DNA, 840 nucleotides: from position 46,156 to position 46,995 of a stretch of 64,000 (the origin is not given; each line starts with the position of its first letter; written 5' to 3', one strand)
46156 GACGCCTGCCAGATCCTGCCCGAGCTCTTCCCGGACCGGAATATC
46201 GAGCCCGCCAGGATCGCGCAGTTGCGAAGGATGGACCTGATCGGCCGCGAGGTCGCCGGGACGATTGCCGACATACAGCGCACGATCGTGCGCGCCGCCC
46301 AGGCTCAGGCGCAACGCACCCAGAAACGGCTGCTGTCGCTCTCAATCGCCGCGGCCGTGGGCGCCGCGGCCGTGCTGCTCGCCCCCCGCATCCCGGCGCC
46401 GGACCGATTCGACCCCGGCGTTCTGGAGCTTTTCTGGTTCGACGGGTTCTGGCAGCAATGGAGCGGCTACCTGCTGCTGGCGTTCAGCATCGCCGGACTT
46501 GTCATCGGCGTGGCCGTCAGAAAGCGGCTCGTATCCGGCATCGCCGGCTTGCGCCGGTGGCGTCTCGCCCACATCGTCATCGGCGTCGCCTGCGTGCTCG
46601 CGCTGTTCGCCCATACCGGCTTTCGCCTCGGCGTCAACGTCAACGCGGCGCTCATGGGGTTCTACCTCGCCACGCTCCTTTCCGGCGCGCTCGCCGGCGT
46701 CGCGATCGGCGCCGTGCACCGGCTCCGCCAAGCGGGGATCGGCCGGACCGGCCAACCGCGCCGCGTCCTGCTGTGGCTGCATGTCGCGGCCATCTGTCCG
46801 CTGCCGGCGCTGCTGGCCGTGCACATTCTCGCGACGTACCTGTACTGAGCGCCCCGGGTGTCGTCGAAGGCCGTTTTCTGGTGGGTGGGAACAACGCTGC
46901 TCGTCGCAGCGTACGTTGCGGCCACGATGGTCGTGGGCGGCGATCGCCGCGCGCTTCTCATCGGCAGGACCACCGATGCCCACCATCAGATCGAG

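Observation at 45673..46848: Unusual fusion of a GPP34/GOLPH3-like domain to a dihaem-b-type membrane domain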

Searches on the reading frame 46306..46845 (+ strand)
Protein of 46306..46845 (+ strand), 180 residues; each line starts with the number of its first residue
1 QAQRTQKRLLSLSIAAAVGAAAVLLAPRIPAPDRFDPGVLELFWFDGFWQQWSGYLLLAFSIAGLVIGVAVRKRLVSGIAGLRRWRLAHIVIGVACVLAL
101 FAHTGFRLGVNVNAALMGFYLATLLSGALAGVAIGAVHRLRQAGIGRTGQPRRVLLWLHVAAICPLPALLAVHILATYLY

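Call 23: search_solved_structures(query=A2, max_evalue=10, show_alignments=3)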
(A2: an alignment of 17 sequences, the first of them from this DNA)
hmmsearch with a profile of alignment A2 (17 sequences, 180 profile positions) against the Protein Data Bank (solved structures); distinct sequences matched with E-value up to 10: 1.
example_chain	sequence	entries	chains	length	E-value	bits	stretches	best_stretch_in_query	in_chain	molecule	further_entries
8hju_Z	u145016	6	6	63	1.3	12.2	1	49-87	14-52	SUBUNIT Z | reaction center small polypeptide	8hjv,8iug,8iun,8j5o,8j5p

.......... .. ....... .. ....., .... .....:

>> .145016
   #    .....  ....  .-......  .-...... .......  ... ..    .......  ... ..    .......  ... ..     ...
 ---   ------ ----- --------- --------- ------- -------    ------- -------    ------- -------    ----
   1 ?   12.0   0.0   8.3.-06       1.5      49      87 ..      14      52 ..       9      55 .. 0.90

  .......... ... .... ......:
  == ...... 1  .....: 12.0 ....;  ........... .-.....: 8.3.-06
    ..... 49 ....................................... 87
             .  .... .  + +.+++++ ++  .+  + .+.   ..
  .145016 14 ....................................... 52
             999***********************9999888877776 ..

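Call 29: search_protein_representatives(alignment_id=A2)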
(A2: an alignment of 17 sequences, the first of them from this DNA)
Query: 17 sequences, 180 profile positions. Proteins with E-value up to 0.001 (for the whole library): 577; up to 1e-10: 401; up to 1e-30: 13. The best 150 are listed.
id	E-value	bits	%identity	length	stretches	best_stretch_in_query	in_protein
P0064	5.8e-73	261.0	-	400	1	1-180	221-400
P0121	3.7e-62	225.8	-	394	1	1-180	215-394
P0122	2.2e-59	216.7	-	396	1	2-180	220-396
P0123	3.6e-52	193.2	-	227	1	3-149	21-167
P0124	6.5e-50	185.9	-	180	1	7-180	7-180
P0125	3.5e-45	170.5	-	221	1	3-148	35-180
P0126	6.2e-43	163.1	-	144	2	92-180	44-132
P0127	2.8e-42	161.0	-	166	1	1-140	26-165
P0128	4.8e-42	160.2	-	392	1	2-180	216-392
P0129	6.2e-41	156.6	-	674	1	6-180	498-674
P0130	1.7e-36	142.2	-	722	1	4-180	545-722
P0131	5.0e-34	134.1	-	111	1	84-180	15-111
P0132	8.0e-32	126.9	-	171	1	11-180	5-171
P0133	1.1e-29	120.0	-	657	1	4-180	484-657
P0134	1.3e-29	119.7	-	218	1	13-180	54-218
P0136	4.5e-29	117.9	-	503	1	6-180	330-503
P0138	1.4e-28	116.4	-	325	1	13-180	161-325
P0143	7.1e-27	110.8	-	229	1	6-180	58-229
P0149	1.0e-25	107.0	-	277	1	4-179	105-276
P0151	2.8e-25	105.6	-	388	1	12-180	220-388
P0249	3.2e-19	85.9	-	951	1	5-180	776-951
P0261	7.9e-19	84.6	-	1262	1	4-180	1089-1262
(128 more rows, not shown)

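Call 30: search_protein_families(library=pfam, proteins=[P0129, P0130, P0133, P0136, P0138, P0143, P0149, P0151, P0249, P0261], max_evalue=0.01)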
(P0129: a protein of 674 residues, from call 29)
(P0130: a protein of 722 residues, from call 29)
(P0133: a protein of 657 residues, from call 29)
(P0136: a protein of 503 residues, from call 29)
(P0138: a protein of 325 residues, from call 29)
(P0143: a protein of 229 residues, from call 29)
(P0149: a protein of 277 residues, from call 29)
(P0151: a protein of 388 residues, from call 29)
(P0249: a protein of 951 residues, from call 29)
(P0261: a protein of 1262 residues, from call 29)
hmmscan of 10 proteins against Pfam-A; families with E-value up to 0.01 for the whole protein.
P0129 (674 aa): 24 families
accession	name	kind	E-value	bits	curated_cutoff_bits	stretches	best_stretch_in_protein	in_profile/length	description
PF07992.20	Pyr_redox_2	-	5.1e-63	213.6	26.1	1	27-319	2-289/291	Pyridine nucleotide-disulphide oxidoreductase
PF00070.33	Pyr_redox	-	4e-24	85.4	22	2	165-244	1-81/82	Pyridine nucleotide-disulphide oxidoreductase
PF18267.7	Rubredoxin_C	-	5.7e-15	55.5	25.9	1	334-403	1-67/70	Rubredoxin NAD+ reductase C-terminal domain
PF13738.12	Pyr_redox_3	-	7e-15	55.5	30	1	92-294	98-305/305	Pyridine nucleotide-disulphide oxidoreductase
PF01266.30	DAO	-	1.3e-14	55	27.9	3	165-196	1-32/353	FAD dependent oxidoreductase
PF03486.20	HI0933_like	-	2.9e-13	50.3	50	1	27-57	2-32/244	HI0933-like protein Rossmann domain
PF04324.20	Fer2_BFD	-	6.2e-12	46.1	26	1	438-485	1-48/50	BFD-like [2Fe-2S] binding domain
PF01134.28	GIDA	-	4.8e-10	39.5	22.1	2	165-196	1-32/391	Glucose inhibited division protein A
PF13450.12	NAD_binding_8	-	5.8e-10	39.7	21.9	1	168-198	1-31/68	NAD(P)-binding Rossmann-like domain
PF12831.13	FAD_oxidored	-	2.5e-09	37.4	27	2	28-59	2-33/416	FAD dependent oxidoreductase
PF00890.30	FAD_binding_2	-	4.4e-09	36.5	20.4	2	28-57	2-31/414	FAD binding domain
PF13241.12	NAD_binding_7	-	6.3e-09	36.8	22.1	1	160-205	4-50/104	Putative NAD(P)-binding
PF01494.25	FAD_binding_3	-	3e-08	33.7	22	1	27-59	3-35/349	FAD binding domain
PF01262.27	AlaDh_PNT_C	-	8.9e-08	32.2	23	1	162-198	27-63/214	Alanine dehydrogenase/PNT, C-terminal domain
PF02737.24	3HCDH_N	-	8.2e-06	26.3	22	1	165-206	1-42/180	3-hydroxyacyl-CoA dehydrogenase, NAD binding domain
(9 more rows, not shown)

P0130 (722 aa): 19 families
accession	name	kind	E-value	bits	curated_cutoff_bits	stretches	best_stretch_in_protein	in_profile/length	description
PF07992.20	Pyr_redox_2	-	1.2e-54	186.2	26.1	1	34-347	3-284/291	Pyridine nucleotide-disulphide oxidoreductase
PF00070.33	Pyr_redox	-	5.3e-19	69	22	1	189-258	1-69/82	Pyridine nucleotide-disulphide oxidoreductase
PF18267.7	Rubredoxin_C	-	4.6e-11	43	25.9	1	388-445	2-58/70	Rubredoxin NAD+ reductase C-terminal domain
PF04324.20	Fer2_BFD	-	5.5e-11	43.1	26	1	489-536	2-49/50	BFD-like [2Fe-2S] binding domain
PF13450.12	NAD_binding_8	-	1.1e-08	35.6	21.9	1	36-67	1-32/68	NAD(P)-binding Rossmann-like domain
PF01266.30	DAO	-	1.8e-08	34.7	27.9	1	34-67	2-35/353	FAD dependent oxidoreductase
PF13241.12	NAD_binding_7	-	1.6e-06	29.1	22.1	0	32-71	8-48/104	Putative NAD(P)-binding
PF03486.20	HI0933_like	-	3.4e-06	27.1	50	0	34-65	3-34/244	HI0933-like protein Rossmann domain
PF02254.24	TrkA_N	-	1.3e-05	26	23.8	0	34-85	1-53/116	TrkA-N domain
PF01494.25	FAD_binding_3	-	3.3e-05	23.7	22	1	32-67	2-37/349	FAD binding domain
PF01134.28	GIDA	-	3.3e-05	23.6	22.1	0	190-217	2-29/391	Glucose inhibited division protein A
PF02737.24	3HCDH_N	-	7.4e-05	23.2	22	0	34-63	2-31/180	3-hydroxyacyl-CoA dehydrogenase, NAD binding domain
PF05834.18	Lycopene_cycl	-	0.00011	21.9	23.4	0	34-65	2-35/380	Lycopene cyclase protein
PF01262.27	AlaDh_PNT_C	-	0.0028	17.5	23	1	187-220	28-61/214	Alanine dehydrogenase/PNT, C-terminal domain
PF13738.12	Pyr_redox_3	-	0.0028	17.4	30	0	188-224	165-201/305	Pyridine nucleotide-disulphide oxidoreductase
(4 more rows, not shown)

P0133 (657 aa): 13 families
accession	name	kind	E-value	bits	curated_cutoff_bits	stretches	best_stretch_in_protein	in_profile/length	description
PF07992.20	Pyr_redox_2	-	2.7e-61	208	26.1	1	17-307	2-285/291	Pyridine nucleotide-disulphide oxidoreductase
PF00070.33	Pyr_redox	-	7.8e-19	68.4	22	1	157-235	1-80/82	Pyridine nucleotide-disulphide oxidoreductase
PF04324.20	Fer2_BFD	-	1.7e-12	47.9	26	1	427-474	1-48/50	BFD-like [2Fe-2S] binding domain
PF01266.30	DAO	-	4e-08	33.6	27.9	1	197-260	149-212/353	FAD dependent oxidoreductase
PF18267.7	Rubredoxin_C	-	4e-07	30.3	25.9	1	327-392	3-68/70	Rubredoxin NAD+ reductase C-terminal domain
PF03486.20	HI0933_like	-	1.8e-06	28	50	0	157-189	2-34/244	HI0933-like protein Rossmann domain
PF13738.12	Pyr_redox_3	-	2e-05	24.4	30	1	83-286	95-305/305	Pyridine nucleotide-disulphide oxidoreductase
PF13450.12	NAD_binding_8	-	0.00027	21.6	21.9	0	160-190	1-31/68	NAD(P)-binding Rossmann-like domain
PF13241.12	NAD_binding_7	-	0.00088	20.3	22.1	0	152-194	4-43/104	Putative NAD(P)-binding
PF13454.12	NAD_binding_9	-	0.0011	19.4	21.8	0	187-251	90-154/155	FAD-NAD(P)-binding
PF05834.18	Lycopene_cycl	-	0.005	16.4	23.4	0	158-193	2-39/380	Lycopene cyclase protein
PF02254.24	TrkA_N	-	0.006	17.3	23.8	0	158-200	1-42/116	TrkA-N domain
PF01262.27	AlaDh_PNT_C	-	0.0096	15.8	23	1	154-201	27-74/214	Alanine dehydrogenase/PNT, C-terminal domain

P0136 (503 aa): 6 families
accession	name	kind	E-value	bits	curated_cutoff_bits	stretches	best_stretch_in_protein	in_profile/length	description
PF07992.20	Pyr_redox_2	-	2e-32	113.2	26.1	1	2-151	148-288/291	Pyridine nucleotide-disulphide oxidoreductase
PF18267.7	Rubredoxin_C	-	2.8e-18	66.1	25.9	1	166-235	1-67/70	Rubredoxin NAD+ reductase C-terminal domain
PF04324.20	Fer2_BFD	-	9.7e-15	55.1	26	1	271-318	1-48/50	BFD-like [2Fe-2S] binding domain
PF00070.33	Pyr_redox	-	1.1e-13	51.9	22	1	2-78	5-82/82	Pyridine nucleotide-disulphide oxidoreductase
PF01266.30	DAO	-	1.5e-07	31.7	27.9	1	43-103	154-214/353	FAD dependent oxidoreductase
PF01593.30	Amino_oxidase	-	0.00075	19.3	19.8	1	44-92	206-256/443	Flavin containing amine oxidoreductase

P0138 (325 aa): 3 families
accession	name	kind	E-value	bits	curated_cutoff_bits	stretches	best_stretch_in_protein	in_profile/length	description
PF04324.20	Fer2_BFD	-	8.3e-13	48.9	26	1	95-142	1-48/50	BFD-like [2Fe-2S] binding domain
PF18267.7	Rubredoxin_C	-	4.3e-06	27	25.9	1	22-60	30-68/70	Rubredoxin NAD+ reductase C-terminal domain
PF00689.26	Cation_ATPase_C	-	0.009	16.3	27.3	0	154-284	51-171/175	Cation transporting ATPase, C-terminus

P0143 (229 aa): 1 family
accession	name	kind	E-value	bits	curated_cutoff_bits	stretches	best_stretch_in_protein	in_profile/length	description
PF04324.20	Fer2_BFD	-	9.5e-08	32.7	26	1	1-46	2-47/50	BFD-like [2Fe-2S] binding domain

P0149 (277 aa): 0 families

P0151 (388 aa): 2 families
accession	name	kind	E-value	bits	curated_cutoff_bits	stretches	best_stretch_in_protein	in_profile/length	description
PF18267.7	Rubredoxin_C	-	1.2e-11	44.8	25.9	1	53-120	3-68/70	Rubredoxin NAD+ reductase C-terminal domain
PF04324.20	Fer2_BFD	-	2.1e-11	44.4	26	1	156-202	2-48/50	BFD-like [2Fe-2S] binding domain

P0249 (951 aa): 10 families
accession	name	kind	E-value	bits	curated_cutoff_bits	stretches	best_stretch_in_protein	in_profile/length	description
PF13499.12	EF-hand_7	-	5.4e-11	43.1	30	1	208-266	4-66/67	EF-hand domain pair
PF04324.20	Fer2_BFD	-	2.6e-10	40.9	26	1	483-530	1-48/50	BFD-like [2Fe-2S] binding domain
PF13202.12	EF-hand_5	-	4.3e-10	39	25.9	2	246-263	5-22/25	EF hand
PF00970.30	FAD_binding_6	-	8.4e-10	39.3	21.1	1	539-631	3-96/99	Oxidoreductase FAD-binding domain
PF00036.39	EF-hand_1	-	7.3e-09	35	25.4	1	242-264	2-24/29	EF hand domain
PF00175.26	NAD_binding_1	-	1.3e-07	32.7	22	1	645-741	2-108/109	Oxidoreductase NAD-binding domain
PF13405.12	EF-hand_6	-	2e-06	27.4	25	0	209-236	3-30/30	EF-hand domain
PF10591.15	SPARC_Ca_bdg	-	1.8e-05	25.5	22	1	209-264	57-112/113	Secreted protein acidic and rich in cysteine Ca binding region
PF13833.12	EF-hand_8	-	0.00037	20.6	28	1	220-267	2-52/54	EF-hand domain pair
PF12763.14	EH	-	0.0044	17.4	22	0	218-267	18-67/101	EH domain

P0261 (1262 aa): 5 families
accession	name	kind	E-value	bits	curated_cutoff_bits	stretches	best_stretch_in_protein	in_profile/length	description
PF07992.20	Pyr_redox_2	-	1.3e-45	156.5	26.1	1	11-312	3-277/291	Pyridine nucleotide-disulphide oxidoreductase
PF00070.33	Pyr_redox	-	9.9e-16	58.5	22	1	163-229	2-67/82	Pyridine nucleotide-disulphide oxidoreductase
PF04324.20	Fer2_BFD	-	6.8e-11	42.8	26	1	450-497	1-48/50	BFD-like [2Fe-2S] binding domain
PF18267.7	Rubredoxin_C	-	2.5e-10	40.6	25.9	1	351-415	4-68/70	Rubredoxin NAD+ reductase C-terminal domain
PF01262.27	AlaDh_PNT_C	-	0.0068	16.3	23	0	163-195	31-63/214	Alanine dehydrogenase/PNT, C-terminal domain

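Call 33: find_homologous_proteins(query=A2, max_evalue=0.001)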
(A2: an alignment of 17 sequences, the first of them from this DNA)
Query A2 (17 sequences) (180 aa, profile of the alignment): 22 proteins with E <= 0.001 among 8000 candidates.
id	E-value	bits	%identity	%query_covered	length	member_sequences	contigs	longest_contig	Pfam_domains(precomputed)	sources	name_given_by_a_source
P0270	3.8e-87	309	73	96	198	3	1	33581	-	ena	-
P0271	1.8e-84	300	81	100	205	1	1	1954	-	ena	-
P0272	2.4e-79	283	68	97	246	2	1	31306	PF05719.17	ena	-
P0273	1.5e-63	232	53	84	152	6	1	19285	-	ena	-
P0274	3.3e-62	228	56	89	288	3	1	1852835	PF05719.17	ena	-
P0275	8.7e-62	226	50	100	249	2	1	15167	PF05719.17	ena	-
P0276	4.9e-59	217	50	100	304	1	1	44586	PF05719.17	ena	-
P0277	4.1e-58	214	54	97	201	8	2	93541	-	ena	-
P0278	1.5e-57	212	53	97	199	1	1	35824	-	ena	-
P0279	3.3e-57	211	55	97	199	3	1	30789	-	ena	-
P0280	1.6e-56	209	52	100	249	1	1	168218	-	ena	-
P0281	5.9e-56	207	54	86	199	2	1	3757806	-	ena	-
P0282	1.1e-55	206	69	68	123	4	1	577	-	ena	-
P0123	1.1e-51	193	58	79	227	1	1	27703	-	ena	-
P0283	1.9e-47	180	77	57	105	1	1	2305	-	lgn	-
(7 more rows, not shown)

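Call 39: find_homologous_proteins(query=P0129, max_evalue=1e-10)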
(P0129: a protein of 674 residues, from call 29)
Query P0129 (674 aa): 3774 proteins with E <= 1e-10 among 8000 candidates; the best 120 are listed.
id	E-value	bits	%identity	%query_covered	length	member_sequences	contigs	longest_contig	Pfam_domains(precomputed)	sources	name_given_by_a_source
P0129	0.0e+0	1521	100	100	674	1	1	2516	PF13241.13,PF13450.13,PF07992.21,PF00070.34,PF04324.21,PF03486.21,PF01134.29,PF01494.26,PF18267.8,PF12831.14,PF01946.24,PF01266.31,PF00890.31,PF13738.13,PF01262.28,PF02737.25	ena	-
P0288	0.0e+0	1064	72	99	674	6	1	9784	PF13241.13,PF13450.13,PF07992.21,PF00070.34,PF04324.21,PF03486.21,PF13454.13,PF01134.29,PF01494.26,PF18267.8,PF12831.14,PF01266.31,PF13738.13,PF01262.28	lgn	-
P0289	0.0e+0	1059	71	95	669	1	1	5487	PF13241.13,PF13450.13,PF07992.21,PF00070.34,PF04324.21,PF03486.21,PF13454.13,PF05834.19,PF01134.29,PF01494.26,PF18267.8,PF12831.14,PF01266.31,PF00890.31,PF02254.25,PF13738.13,PF01262.28,PF02737.25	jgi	jgi:nitrite reductase (NADH) large subunit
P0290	0.0e+0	1056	69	100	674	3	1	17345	PF01266.31,PF13241.13,PF13450.13,PF00890.31,PF07992.21,PF00070.34,PF04324.21,PF13738.13,PF03486.21,PF01494.26,PF18267.8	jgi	jgi:nitrite reductase (NADH) large subunit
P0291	0.0e+0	1053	72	94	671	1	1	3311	PF13241.13,PF13450.13,PF07992.21,PF00070.34,PF04324.21,PF03486.21,PF01134.29,PF01494.26,PF18267.8,PF12831.14,PF01946.24,PF01266.31,PF00890.31,PF13738.13,PF01262.28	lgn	-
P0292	0.0e+0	1045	69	100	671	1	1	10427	PF13241.13,PF13450.13,PF07992.21,PF00070.34,PF04324.21,PF03486.21,PF01134.29,PF01494.26,PF18267.8,PF01266.31,PF00890.31,PF13738.13,PF01262.28,PF02737.25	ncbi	ncbi:MAG: FAD-dependent oxidoreductase [Pseudomonadota bacterium]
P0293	0.0e+0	1040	70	94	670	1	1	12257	PF13241.13,PF13450.13,PF07992.21,PF00070.34,PF04324.21,PF03486.21,PF01134.29,PF01494.26,PF18267.8,PF12831.14,PF01266.31,PF00890.31,PF13738.13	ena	-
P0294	0.0e+0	1023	68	100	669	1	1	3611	PF13241.13,PF13450.13,PF07992.21,PF00070.34,PF04324.21,PF03486.21,PF01494.26,PF18267.8,PF01266.31,PF02254.25,PF13738.13,PF01262.28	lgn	-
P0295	0.0e+0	1017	67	100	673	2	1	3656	PF13241.13,PF13450.13,PF07992.21,PF00070.34,PF04324.21,PF03486.21,PF05834.19,PF01134.29,PF01494.26,PF18267.8,PF12831.14,PF01266.31,PF00890.31,PF02254.25,PF13738.13,PF01262.28,PF03721.21,PF02737.25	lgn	-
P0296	0.0e+0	1016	67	100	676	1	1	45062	PF13241.13,PF13450.13,PF07992.21,PF00070.34,PF04324.21,PF03486.21,PF05834.19,PF01134.29,PF01494.26,PF18267.8,PF01266.31,PF00890.31,PF02254.25,PF13738.13,PF01262.28,PF02737.25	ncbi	ncbi:MAG: FAD-dependent oxidoreductase [Pseudomonadota bacterium]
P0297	1.1e-295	1000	66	100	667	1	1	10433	PF13241.13,PF13450.13,PF07992.21,PF00070.34,PF04324.21,PF03486.21,PF01134.29,PF01494.26,PF18267.8,PF12831.14,PF01266.31,PF00890.31,PF13738.13,PF01262.28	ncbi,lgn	ncbi:MAG: FAD-dependent oxidoreductase [Pseudomonadota bacterium]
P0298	1.1e-294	997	65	100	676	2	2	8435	PF13241.13,PF13450.13,PF07992.21,PF00070.34,PF04324.21,PF03486.21,PF01494.26,PF18267.8,PF01266.31,PF00890.31,PF02254.25,PF13738.13,PF01262.28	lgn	-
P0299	4.7e-288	975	65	100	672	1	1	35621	PF13241.13,PF13450.13,PF07992.21,PF00070.34,PF04324.21,PF03486.21,PF01134.29,PF01494.26,PF18267.8,PF12831.14,PF01266.31,PF00890.31,PF02254.25,PF13738.13,PF01262.28,PF02737.25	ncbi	ncbi:MAG: FAD-dependent oxidoreductase [Pseudomonadota bacterium]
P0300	2.2e-277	940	64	98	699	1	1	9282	PF13241.13,PF13450.13,PF07992.21,PF00070.34,PF04324.21,PF03486.21,PF13454.13,PF05834.19,PF01134.29,PF01494.26,PF18267.8,PF12831.14,PF01266.31,PF00890.31,PF02254.25,PF13738.13,PF01262.28,PF02737.25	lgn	-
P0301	5.4e-272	922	63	97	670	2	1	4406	PF13241.13,PF13450.13,PF07992.21,PF00070.34,PF04324.21,PF03486.21,PF05834.19,PF01134.29,PF01494.26,PF18267.8,PF12831.14,PF01266.31,PF00890.31,PF02254.25,PF13738.13,PF01262.28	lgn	-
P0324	1.6e-263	894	62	97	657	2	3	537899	PF13241.13,PF13450.13,PF07992.21,PF00070.34,PF04324.21,PF03486.21,PF01134.29,PF01494.26,PF18267.8,PF12831.14,PF01266.31,PF00890.31,PF02254.25,PF13738.13,PF01262.28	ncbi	ncbi:MAG: FAD-dependent oxidoreductase [Flavobacteriaceae bacterium]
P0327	3.6e-261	886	60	100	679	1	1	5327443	PF13241.13,PF13450.13,PF07992.21,PF00070.34,PF04324.21,PF03486.21,PF01134.29,PF01494.26,PF18267.8,PF01266.31,PF00890.31,PF02254.25,PF13738.13,PF01262.28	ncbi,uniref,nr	ncbi:Nitrite reductase [NAD(P)H] [Hartmannibacter diazotrophicus]|uniref:Nitrite reductase [NAD(P)H]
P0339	3.3e-244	830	59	94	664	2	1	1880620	PF13241.13,PF13450.13,PF07992.21,PF00070.34,PF04324.21,PF03486.21,PF13454.13,PF01134.29,PF01494.26,PF18267.8,PF12831.14,PF01946.24,PF01266.31,PF00890.31,PF02254.25,PF13738.13,PF01262.28,PF02737.25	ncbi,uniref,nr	ncbi:hypothetical protein DLJ53_03795 [Acuticoccus sediminis]|uniref:Nitrite reductase (NADH) large 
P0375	9.3e-211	720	52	98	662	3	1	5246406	PF13241.13,PF13450.13,PF07992.21,PF00070.34,PF04324.21,PF03486.21,PF01134.29,PF18267.8,PF01946.24,PF01266.31,PF00890.31,PF02254.25,PF13738.13,PF01262.28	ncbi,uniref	ncbi:FAD-dependent oxidoreductase [Hwanghaeella sp.]|uniref:FAD-dependent oxidoreductase n=1 Tax=Hwa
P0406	2.2e-205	702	52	96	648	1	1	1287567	PF13241.13,PF13450.13,PF07992.21,PF00070.34,PF04324.21,PF03486.21,PF01134.29,PF01494.26,PF18267.8,PF01266.31,PF00890.31,PF13738.13,PF01262.28,PF04820.21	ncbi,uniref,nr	ncbi:FAD-dependent oxidoreductase [Actibacterium ureilyticum]|uniref:FAD-dependent oxidoreductase n=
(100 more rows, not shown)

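Call 40: find_encoding_contigs(protein=P0327, flank=7000, max_places=1)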
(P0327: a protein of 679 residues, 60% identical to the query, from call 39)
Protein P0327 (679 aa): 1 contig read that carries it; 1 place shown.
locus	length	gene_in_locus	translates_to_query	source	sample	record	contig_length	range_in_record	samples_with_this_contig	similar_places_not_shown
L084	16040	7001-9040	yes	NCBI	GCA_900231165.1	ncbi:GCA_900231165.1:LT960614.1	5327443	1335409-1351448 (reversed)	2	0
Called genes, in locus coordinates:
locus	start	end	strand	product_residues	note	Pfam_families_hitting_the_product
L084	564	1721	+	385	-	PF01571:GCV_T, PF08669:GCV_T_C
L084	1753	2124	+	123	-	PF01597:GCV_H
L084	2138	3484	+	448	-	PF02347:GDC-P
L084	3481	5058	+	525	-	PF02347:GDC-P, PF00266:Aminotran_5, PF21478:GcvP2_C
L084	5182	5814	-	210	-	PF01381:HTH_3, PF12844:HTH_19, PF13443:HTH_26 (weak), PF13560:HTH_31, PF07883:Cupin_2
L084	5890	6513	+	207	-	PF00210:Ferritin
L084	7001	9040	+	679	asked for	PF01262:AlaDh_PNT_C (faint), PF00890:FAD_binding_2 (faint), PF01134:GIDA (faint), PF07992:Pyr_redox_2, PF13738:Pyr_redox_3, PF00070:Pyr_redox, PF18267:Rubredoxin_C, PF04324:Fer2_BFD, +6 more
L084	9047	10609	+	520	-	PF09699:Paired_CXXCH_1 (faint), PF14522:Cytochrome_C7 (faint), PF14537:Cytochrom_c3_2, PF22113:Mtrc-MtrF_II-IV_dom (faint), PF02335:Cytochrom_C552 (weak)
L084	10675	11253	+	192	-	PF11845:Tll0287-like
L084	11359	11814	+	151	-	PF00042:Globin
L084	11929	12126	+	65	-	PF05532:CsbD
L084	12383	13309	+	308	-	PF03446:NAD_binding_2, PF14833:NAD_binding_11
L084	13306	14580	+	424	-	PF07005:SBD_N, PF17042:NBD_C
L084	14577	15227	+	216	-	PF00596:Aldolase_II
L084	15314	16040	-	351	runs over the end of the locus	PF03601:Cons_hypoth698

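Call 41: find_encoding_contigs(protein=P0406, flank=7000, max_places=1)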
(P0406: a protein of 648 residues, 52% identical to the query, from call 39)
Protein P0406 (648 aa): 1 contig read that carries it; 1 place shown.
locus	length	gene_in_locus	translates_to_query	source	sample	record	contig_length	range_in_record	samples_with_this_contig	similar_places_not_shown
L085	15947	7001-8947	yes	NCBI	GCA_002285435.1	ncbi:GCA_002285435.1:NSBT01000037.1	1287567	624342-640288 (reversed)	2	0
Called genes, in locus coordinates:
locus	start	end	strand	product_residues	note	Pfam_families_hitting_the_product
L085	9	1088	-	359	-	PF00291:PALP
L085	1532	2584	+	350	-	-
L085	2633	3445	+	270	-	PF00528:BPD_transp_1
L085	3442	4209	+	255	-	PF00005:ABC_tran, PF13304:AAA_21 (faint)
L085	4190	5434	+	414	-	PF00491:Arginase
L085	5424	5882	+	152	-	-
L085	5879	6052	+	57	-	-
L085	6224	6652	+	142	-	PF02082:Rrf2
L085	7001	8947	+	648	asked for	PF00890:FAD_binding_2 (faint), PF01134:GIDA (faint), PF01262:AlaDh_PNT_C (faint), PF07992:Pyr_redox_2, PF13738:Pyr_redox_3, PF00070:Pyr_redox, PF18267:Rubredoxin_C, PF04324:Fer2_BFD, +6 more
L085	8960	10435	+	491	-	PF09699:Paired_CXXCH_1 (faint), PF14522:Cytochrome_C7 (faint), PF14537:Cytochrom_c3_2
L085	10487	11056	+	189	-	PF11845:Tll0287-like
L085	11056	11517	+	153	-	PF00034:Cytochrom_C, PF13442:Cytochrome_CBB3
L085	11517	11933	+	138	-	PF00042:Globin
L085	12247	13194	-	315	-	PF01297:ZnuA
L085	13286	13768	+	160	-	PF01475:FUR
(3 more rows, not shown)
